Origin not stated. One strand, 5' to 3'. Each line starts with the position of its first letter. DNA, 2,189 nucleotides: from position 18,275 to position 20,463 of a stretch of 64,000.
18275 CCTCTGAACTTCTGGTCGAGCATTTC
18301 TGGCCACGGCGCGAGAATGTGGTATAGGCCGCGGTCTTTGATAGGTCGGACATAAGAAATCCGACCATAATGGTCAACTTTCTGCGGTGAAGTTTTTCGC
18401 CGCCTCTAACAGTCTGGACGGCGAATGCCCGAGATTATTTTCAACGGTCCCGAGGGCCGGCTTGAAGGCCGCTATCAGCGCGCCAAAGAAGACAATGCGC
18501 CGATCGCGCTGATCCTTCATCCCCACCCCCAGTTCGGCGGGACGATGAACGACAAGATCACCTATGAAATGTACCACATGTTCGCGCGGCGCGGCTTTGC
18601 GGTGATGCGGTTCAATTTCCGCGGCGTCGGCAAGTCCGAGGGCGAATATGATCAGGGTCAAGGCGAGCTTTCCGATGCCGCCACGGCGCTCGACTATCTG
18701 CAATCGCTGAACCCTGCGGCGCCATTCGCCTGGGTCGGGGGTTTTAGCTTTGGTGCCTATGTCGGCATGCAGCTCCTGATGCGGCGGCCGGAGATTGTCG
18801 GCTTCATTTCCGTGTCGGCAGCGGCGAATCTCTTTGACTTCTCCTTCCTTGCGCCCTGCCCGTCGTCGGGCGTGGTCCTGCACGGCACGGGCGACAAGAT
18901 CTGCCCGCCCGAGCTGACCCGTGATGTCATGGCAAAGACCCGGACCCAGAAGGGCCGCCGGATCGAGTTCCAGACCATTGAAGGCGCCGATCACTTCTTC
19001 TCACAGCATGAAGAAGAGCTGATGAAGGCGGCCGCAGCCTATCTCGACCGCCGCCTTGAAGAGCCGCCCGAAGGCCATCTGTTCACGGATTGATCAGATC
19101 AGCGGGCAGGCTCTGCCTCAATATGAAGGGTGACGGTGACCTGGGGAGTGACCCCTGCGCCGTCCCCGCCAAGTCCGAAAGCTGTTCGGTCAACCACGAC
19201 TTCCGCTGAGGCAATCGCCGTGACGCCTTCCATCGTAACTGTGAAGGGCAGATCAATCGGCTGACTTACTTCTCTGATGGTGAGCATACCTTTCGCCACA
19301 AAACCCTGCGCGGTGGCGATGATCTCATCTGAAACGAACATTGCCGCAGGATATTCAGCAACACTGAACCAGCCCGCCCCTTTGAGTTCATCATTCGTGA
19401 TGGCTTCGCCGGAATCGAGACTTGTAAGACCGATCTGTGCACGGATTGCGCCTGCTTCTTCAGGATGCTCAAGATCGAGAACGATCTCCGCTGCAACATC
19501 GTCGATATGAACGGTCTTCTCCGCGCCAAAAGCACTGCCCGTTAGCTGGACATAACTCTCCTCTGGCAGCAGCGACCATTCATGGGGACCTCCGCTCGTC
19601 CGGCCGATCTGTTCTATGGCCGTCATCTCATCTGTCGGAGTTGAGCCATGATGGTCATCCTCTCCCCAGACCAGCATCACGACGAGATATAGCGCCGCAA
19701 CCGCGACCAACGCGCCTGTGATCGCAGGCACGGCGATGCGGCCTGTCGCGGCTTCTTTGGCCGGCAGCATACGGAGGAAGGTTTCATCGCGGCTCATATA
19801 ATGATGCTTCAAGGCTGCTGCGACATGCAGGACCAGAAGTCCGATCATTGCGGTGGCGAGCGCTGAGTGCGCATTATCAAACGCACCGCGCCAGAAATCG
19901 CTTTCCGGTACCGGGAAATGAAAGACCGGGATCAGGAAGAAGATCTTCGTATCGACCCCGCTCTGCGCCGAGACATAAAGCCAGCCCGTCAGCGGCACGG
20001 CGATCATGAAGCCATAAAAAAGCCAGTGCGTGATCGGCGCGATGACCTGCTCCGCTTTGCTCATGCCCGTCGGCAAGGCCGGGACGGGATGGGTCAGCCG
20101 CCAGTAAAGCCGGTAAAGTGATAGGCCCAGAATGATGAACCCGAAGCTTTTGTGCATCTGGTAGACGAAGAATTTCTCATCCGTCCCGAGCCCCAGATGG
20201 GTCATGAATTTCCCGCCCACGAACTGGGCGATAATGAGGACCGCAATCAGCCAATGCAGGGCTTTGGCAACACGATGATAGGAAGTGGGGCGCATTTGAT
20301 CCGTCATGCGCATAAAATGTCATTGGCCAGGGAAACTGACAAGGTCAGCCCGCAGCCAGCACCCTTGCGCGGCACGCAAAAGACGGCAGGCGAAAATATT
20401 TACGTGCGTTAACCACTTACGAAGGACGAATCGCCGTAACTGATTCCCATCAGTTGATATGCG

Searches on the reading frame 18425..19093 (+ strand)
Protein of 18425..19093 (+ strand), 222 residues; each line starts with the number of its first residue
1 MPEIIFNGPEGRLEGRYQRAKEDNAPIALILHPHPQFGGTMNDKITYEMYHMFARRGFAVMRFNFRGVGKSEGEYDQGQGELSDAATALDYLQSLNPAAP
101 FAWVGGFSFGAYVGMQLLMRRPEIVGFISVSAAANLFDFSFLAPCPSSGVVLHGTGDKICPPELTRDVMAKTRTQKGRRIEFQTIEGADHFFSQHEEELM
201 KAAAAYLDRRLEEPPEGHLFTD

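Call 82: search_protein_families(library=pfam, proteins=[window:18425-19093:+], max_evalue=0.001)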
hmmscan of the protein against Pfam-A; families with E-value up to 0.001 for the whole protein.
window:18425-19093:+ (222 aa): 6 families
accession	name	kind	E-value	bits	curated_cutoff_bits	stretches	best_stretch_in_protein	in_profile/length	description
PF12146.15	Hydrolase_4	-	5.6e-12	45.9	27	1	49-135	23-112/239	Serine aminopeptidase, S33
PF02129.25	Peptidase_S15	-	3.7e-09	37.1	23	1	24-138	16-134/262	X-Pro dipeptidyl-peptidase (S15 family)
PF00561.26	Abhydrolase_1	-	4.2e-09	36.9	25.8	1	50-132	20-102/245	alpha/beta hydrolase fold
PF00326.27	Peptidase_S9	-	8.3e-09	35.7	22.6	0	150-209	148-208/213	Prolyl oligopeptidase family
PF12697.13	Abhydrolase_6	-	9.5e-08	33.4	26.3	1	53-135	23-97/217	Alpha/beta hydrolase family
PF20408.4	Abhydrolase_11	-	0.00077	19.7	27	0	38-197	12-172/193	Alpha/beta hydrolase domain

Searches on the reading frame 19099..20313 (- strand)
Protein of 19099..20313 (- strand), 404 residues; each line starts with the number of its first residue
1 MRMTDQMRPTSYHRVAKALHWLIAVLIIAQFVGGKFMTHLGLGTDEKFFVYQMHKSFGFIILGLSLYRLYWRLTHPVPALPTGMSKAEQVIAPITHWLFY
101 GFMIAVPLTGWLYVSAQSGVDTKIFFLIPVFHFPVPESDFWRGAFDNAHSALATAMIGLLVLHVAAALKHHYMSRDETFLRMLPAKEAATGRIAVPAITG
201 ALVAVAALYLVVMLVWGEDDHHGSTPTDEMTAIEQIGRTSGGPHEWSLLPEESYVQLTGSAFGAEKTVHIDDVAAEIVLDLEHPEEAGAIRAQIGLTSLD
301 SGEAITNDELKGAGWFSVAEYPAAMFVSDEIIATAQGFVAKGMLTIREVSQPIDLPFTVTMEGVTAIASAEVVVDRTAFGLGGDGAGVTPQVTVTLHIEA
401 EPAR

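Call 82: search_protein_families(library=pfam, proteins=[window:19099-20313:-], max_evalue=0.001)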
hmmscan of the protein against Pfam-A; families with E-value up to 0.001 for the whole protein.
window:19099-20313:- (404 aa): 2 families
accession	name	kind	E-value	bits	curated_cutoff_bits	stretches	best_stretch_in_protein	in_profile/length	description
PF01292.26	Ni_hydr_CYTB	-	2.2e-31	109.5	30.1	1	12-184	2-178/179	Prokaryotic cytochrome b561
PF04264.18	YceI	-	2.3e-25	90.2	23.7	1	246-400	1-150/150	YceI-like domain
